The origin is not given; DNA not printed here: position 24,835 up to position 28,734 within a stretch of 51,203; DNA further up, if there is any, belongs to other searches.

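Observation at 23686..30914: Overlapping pair: a 1633-aa single-pass giant protein with a zinc-ribbon tail, and a 776-aa Cys-rich lipoprotein. Candidate trans-envelope apparatus of unknown function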

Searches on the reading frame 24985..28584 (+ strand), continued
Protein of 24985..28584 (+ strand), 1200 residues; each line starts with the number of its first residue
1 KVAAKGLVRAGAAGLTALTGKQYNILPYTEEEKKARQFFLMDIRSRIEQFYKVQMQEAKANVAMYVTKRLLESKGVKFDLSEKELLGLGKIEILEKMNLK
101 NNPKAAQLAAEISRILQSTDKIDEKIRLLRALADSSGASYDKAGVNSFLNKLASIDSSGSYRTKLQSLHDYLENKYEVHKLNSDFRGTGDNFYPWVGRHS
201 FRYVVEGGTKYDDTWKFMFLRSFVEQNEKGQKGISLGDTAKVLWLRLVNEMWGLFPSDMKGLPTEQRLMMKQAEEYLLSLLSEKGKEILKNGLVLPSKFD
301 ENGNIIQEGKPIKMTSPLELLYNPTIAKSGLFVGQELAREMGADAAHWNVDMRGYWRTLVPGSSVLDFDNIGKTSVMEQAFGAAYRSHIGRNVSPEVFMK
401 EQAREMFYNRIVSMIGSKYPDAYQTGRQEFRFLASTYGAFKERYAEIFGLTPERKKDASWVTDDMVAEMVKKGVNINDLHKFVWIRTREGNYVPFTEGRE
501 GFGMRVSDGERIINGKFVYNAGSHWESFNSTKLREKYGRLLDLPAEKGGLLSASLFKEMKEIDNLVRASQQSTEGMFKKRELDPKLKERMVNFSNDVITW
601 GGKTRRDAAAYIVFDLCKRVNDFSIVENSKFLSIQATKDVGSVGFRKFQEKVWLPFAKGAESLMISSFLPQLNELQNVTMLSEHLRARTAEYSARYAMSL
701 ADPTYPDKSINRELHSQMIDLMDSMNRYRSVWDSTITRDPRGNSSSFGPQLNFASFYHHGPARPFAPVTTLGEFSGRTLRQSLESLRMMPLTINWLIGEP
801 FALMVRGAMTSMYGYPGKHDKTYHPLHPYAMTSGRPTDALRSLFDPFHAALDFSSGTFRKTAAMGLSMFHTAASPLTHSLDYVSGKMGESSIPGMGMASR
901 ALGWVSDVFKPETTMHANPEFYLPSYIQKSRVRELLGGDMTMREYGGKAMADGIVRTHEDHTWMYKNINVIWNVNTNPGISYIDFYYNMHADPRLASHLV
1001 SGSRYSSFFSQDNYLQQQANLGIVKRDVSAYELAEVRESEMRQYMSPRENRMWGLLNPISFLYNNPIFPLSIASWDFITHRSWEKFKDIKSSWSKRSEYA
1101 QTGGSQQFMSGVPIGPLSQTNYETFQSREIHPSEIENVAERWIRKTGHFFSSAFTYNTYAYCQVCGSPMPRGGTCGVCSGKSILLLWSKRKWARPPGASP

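Call 79: find_homologous_proteins(query=A4, max_evalue=0.00001)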
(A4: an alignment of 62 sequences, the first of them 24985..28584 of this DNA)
Query A4 (62 sequences) (1200 aa, profile of the alignment): 15 proteins with E <= 0.00001 among 8000 candidates.
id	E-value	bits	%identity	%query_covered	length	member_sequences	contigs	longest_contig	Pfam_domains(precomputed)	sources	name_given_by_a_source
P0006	0.0e+0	1417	47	100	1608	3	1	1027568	-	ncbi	ncbi:MAG: hypothetical protein WC350_00600 [Candidatus Micrarchaeia archaeon]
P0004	0.0e+0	1411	46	100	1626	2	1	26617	-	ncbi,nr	ncbi:MAG: hypothetical protein PHY95_01870 [Candidatus ainarchaeum sp.]|nr:hypothetical protein [Can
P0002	0.0e+0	1406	51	97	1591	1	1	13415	-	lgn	-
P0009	0.0e+0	1397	46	100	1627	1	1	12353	-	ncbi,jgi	jgi:hypothetical protein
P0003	0.0e+0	1392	50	100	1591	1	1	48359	-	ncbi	ncbi:MAG: hypothetical protein AB1657_05120 [Candidatus Micrarchaeota archaeon]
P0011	0.0e+0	1381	47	100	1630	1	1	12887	-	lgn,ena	-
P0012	0.0e+0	1375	46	99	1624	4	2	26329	-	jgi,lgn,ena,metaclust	metaclust:\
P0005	0.0e+0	1331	50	99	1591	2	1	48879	-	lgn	-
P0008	0.0e+0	1324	48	98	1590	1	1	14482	-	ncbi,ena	-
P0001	0.0e+0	1321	99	100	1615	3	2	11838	-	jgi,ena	-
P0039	0.0e+0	1302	32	96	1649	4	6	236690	-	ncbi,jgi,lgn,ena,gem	-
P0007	0.0e+0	1299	49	98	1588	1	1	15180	-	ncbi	-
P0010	0.0e+0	1285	48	98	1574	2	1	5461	-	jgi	-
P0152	1.7e-206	707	51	39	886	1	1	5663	-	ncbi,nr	ncbi:MAG: hypothetical protein NTY83_03915, partial [Candidatus Micrarchaeota archaeon]|nr:hypotheti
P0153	2.6e-188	647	48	66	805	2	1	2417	-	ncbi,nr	ncbi:MAG TPA: hypothetical protein PKJ97_01240, partial [Candidatus Bilamarchaeaceae archaeon]|nr:hy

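Call 88: search_protein_families(library=pfam, proteins=[P0125, P0087, P0077, P0115, P0128], max_evalue=0.01)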
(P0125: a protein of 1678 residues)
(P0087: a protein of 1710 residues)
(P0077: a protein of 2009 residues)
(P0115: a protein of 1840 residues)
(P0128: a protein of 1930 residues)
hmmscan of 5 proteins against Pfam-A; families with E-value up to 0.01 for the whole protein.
P0125 (1678 aa): 1 family
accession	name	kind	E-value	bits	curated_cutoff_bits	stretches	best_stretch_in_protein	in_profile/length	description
PF16640.11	Big_3_5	-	0.00087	20.2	35.5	1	116-153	45-84/88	Bacterial Ig-like domain (group 3)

P0087 (1710 aa): 0 families

P0077 (2009 aa): 0 families

P0115 (1840 aa): 1 family
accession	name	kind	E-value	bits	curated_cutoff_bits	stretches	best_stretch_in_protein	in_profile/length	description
PF13248.11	Zn_ribbon_3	-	0.0026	17.6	27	1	1815-1837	4-26/26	zinc-ribbon domain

P0128 (1930 aa): 0 families
